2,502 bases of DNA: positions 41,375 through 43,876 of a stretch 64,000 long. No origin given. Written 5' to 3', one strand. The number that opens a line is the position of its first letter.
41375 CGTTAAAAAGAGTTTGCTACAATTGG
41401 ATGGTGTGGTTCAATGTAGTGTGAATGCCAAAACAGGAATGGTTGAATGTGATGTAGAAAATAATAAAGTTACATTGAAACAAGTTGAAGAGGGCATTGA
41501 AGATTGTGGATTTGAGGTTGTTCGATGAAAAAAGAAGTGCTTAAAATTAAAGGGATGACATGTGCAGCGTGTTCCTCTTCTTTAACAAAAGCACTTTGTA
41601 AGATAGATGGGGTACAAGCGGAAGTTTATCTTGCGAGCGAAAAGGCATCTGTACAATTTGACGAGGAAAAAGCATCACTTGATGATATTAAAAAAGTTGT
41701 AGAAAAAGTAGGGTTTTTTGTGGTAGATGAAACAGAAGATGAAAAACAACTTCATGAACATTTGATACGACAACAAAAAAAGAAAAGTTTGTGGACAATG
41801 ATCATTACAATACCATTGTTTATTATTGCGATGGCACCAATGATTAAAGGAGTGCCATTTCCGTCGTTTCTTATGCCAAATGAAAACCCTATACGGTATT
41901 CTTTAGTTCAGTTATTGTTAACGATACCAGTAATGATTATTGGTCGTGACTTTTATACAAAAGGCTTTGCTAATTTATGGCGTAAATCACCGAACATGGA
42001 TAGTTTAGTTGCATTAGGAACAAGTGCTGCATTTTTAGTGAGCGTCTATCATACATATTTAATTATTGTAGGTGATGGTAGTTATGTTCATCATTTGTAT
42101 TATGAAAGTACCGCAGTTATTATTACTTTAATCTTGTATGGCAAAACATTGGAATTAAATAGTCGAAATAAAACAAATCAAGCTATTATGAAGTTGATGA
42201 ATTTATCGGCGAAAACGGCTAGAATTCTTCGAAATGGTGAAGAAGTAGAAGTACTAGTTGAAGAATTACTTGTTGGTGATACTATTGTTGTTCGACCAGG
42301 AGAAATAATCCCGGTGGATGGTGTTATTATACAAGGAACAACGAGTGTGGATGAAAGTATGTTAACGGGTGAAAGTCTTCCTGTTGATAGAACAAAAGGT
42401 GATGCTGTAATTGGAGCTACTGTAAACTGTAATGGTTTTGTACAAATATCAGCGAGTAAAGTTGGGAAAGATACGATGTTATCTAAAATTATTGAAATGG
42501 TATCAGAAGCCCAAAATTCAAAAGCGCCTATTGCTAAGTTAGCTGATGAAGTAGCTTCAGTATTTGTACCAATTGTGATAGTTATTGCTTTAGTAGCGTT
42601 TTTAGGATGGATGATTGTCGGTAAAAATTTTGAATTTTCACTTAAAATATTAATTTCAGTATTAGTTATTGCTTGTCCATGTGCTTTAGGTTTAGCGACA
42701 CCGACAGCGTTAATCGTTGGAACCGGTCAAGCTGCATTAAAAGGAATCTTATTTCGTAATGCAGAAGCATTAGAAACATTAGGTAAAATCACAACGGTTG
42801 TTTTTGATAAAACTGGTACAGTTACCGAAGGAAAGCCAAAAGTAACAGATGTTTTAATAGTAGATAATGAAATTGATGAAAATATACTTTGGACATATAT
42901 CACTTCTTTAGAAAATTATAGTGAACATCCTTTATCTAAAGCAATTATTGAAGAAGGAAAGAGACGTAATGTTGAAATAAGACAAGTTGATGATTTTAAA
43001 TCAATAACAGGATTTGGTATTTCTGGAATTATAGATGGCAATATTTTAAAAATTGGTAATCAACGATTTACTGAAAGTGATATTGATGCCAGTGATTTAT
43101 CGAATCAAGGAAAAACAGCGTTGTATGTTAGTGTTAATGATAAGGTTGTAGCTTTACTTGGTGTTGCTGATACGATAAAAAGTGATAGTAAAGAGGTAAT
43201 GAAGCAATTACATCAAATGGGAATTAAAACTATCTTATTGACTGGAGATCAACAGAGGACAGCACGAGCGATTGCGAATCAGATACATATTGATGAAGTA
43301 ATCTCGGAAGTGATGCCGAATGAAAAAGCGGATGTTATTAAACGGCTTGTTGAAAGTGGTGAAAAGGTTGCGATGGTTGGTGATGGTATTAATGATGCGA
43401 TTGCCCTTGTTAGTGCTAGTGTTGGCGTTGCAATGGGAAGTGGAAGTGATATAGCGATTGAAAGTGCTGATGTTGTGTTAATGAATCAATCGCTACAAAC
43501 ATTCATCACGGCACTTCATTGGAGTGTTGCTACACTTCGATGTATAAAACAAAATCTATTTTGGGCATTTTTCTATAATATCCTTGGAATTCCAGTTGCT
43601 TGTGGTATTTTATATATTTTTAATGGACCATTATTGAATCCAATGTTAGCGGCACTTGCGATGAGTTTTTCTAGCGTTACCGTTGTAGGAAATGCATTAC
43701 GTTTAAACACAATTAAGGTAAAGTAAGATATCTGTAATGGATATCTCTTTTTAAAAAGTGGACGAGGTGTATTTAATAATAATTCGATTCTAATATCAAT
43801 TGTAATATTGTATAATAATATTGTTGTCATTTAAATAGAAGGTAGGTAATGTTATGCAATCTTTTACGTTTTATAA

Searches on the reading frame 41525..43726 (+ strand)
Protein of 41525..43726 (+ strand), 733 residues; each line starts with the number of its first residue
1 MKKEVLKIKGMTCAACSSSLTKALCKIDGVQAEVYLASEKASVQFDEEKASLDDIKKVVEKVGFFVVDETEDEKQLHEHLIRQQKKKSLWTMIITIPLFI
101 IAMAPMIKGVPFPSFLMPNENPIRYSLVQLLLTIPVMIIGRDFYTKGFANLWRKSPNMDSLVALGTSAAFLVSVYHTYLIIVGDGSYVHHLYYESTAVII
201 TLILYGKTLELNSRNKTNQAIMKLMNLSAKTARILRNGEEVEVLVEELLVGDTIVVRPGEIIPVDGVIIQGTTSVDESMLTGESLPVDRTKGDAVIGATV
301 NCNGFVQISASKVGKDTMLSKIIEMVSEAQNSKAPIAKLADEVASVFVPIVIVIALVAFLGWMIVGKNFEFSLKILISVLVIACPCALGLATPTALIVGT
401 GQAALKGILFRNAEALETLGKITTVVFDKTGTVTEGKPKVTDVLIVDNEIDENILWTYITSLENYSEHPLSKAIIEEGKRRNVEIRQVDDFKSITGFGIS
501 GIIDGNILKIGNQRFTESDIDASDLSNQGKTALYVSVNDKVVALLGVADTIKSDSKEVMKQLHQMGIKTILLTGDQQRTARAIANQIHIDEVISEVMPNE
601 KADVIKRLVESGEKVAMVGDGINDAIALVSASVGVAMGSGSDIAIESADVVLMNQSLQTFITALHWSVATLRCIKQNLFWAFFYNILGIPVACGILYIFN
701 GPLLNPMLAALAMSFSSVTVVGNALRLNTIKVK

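Call 4: search_protein_families(library=pfam, proteins=[window:41525-43726:+], max_evalue=1)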
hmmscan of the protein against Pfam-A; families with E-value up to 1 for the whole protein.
window:41525-43726:+ (733 aa): 6 families
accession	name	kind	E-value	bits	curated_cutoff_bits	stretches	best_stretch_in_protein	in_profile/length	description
PF00122.25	E1-E2_ATPase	-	4.6e-60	202.7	28.1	1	227-404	2-179/181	E1-E2 ATPase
PF00702.32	Hydrolase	-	7.3e-35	121.5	26.4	1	422-631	1-190/191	haloacid dehalogenase-like hydrolase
PF00403.32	HMA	-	7.1e-11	42.8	24.8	1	5-64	1-61/62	Heavy-metal-associated domain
PF08282.18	Hydrolase_3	-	3.9e-08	33.8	20.9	2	604-653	195-244/255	haloacid dehalogenase-like hydrolase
PF13419.12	HAD_2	-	0.0074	16.9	23.8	1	552-635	81-175/178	Haloacid dehalogenase-like hydrolase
PF12710.13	HAD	-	0.19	12.6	27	1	555-600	90-142/189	haloacid dehalogenase-like hydrolase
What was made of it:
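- On P1B-type heavy-metal P-type ATPase (functional pump; TIGR01525/TIGR01511, TC 3.A.3.5): Pfam E1-E2_ATPase is above its gathering score (call 4).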

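Call 5: search_protein_families(library=ncbifam, proteins=[window:41525-43726:+], max_evalue=1)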
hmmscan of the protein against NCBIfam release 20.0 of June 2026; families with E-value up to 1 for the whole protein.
window:41525-43726:+ (733 aa): 43 families (the best 25 are shown)
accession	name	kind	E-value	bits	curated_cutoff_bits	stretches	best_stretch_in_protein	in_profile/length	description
NF007952.0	PRK10671.1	equivalog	1.6e-191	638.6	1316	1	6-731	107-835/838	copper-exporting P-type ATPase CopA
TIGR01525.1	ATPase-IB_hvy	subfamily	2e-186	621.2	346.25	1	158-727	1-560/560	heavy metal translocating P-type ATPase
TIGR01511.1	ATPase-IB1_Cu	subfamily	8.7e-182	605.8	397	1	139-727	1-541/542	copper-translocating P-type ATPase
NF008262.1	PRK11033.1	equivalog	4.7e-124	415.4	1005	2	196-728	198-728/731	zinc/cadmium/mercury/lead-transporting ATPase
TIGR01512.1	ATPase-IB2_Cd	subfamily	3e-122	408.8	313.5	1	184-727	9-492/494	cadmium family heavy metal-translocating P-type ATPase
NF033775.1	P_type_ZntA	exception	9.3e-112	374.6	1240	2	196-728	203-729/732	Zn(II)/Cd(II)/Pb(II) translocating P-type ATPase ZntA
TIGR01494.1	ATPase_P-type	subfamily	4.5e-94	315.6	62.3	1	198-713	1-478/478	HAD-IC family P-type ATPase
TIGR01497.1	kdpB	equivalog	3.1e-59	200.7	527.9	1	212-654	88-550/675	potassium-transporting ATPase subunit KdpB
TIGR01647.1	ATPase-IIIA_H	equivalog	1.5e-55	188.7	615.5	3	193-488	55-353/755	plasma-membrane proton-efflux P-type ATPase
TIGR01517.1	ATPase-IIB_Ca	equivalog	2.6e-47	161.6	507.05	2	191-456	117-394/882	calcium-translocating P-type ATPase, PMCA-type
NF010609.0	PRK14010.1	equivalog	6.4e-45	153.5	1323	1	190-654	62-545/673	K(+)-transporting ATPase subunit B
TIGR01522.1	ATPase-IIA2_Ca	equivalog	4.4e-42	143.8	798.3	3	196-448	82-345/854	calcium-transporting P-type ATPase, PMR1-type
TIGR01116.1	ATPase-IIA1_Ca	equivalog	3.3e-38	131.4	703.4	2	541-677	457-608/799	calcium-translocating P-type ATPase, SERCA-type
TIGR01657.1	P-ATPase-V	hypoth_equivalog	4.9e-37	127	618.25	4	192-290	192-291/1055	ATP13A2 family polyamine export P-type ATPase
TIGR01106.1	ATPase-IIC_X-K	subfamily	9.4e-34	116.4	946.1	3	197-452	109-373/997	Na,H/K antiporter P-type ATPase subunit alpha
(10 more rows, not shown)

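Call 73: list_cluster_members(proteins=[L001:8098-9885:-, L019:6068-7870:-, L022:6056-7858:-, L023:6060-7862:-, L025:5897-7699:-, L021:6185-7963:-, P0245, P0097, P0258, window:41525-43726:+])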
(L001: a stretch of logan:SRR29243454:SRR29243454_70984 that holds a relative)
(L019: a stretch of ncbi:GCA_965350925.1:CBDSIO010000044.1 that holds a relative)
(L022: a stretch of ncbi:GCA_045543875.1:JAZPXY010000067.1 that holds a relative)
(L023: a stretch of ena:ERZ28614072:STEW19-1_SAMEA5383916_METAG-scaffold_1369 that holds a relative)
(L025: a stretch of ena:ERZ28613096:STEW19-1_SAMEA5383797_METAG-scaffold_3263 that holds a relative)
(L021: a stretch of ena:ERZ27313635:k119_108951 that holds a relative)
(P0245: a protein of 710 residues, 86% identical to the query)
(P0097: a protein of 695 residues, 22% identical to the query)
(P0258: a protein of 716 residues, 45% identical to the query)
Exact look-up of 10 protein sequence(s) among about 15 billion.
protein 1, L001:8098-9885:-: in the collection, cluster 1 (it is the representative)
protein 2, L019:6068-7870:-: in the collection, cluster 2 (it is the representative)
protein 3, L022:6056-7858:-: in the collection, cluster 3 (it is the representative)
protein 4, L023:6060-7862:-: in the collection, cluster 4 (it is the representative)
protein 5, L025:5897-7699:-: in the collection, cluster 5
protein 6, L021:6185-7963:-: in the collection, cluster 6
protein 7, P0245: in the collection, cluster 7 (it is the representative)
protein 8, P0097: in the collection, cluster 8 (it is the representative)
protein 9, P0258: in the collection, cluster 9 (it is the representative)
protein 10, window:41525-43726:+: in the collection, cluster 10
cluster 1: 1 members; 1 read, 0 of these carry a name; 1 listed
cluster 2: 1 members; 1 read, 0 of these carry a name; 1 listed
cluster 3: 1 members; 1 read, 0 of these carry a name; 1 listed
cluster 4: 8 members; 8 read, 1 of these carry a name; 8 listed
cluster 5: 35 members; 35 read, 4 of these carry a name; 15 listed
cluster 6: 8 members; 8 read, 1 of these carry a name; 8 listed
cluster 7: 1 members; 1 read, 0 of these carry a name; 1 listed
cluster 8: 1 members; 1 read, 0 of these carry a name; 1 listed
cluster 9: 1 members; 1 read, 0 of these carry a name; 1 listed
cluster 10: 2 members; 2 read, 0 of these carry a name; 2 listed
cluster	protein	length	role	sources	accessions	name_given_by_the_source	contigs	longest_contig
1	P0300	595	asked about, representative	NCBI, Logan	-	-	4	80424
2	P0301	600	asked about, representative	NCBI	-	-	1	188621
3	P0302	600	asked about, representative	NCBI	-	-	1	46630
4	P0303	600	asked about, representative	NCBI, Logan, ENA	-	-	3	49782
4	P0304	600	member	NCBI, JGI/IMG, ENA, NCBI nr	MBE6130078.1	MAG: aminopeptidase P family protein [Erysipelotrichaceae bacterium] | aminopeptidase P family protein [Erysipelotrichaceae bacterium]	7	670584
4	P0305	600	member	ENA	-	-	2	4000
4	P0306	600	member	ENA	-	-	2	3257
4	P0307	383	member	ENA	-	-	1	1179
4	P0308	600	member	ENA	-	-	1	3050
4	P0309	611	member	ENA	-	-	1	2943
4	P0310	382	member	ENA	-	-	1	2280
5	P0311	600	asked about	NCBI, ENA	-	-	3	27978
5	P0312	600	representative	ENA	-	-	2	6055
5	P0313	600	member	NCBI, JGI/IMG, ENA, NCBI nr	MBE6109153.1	MAG: aminopeptidase P family protein [Erysipelotrichaceae bacterium] | aminopeptidase P family protein [Erysipelotrichaceae bacterium]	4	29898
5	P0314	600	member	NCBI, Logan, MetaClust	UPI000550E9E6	status=active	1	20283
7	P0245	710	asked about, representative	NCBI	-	-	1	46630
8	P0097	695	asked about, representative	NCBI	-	-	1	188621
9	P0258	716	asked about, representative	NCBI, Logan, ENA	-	-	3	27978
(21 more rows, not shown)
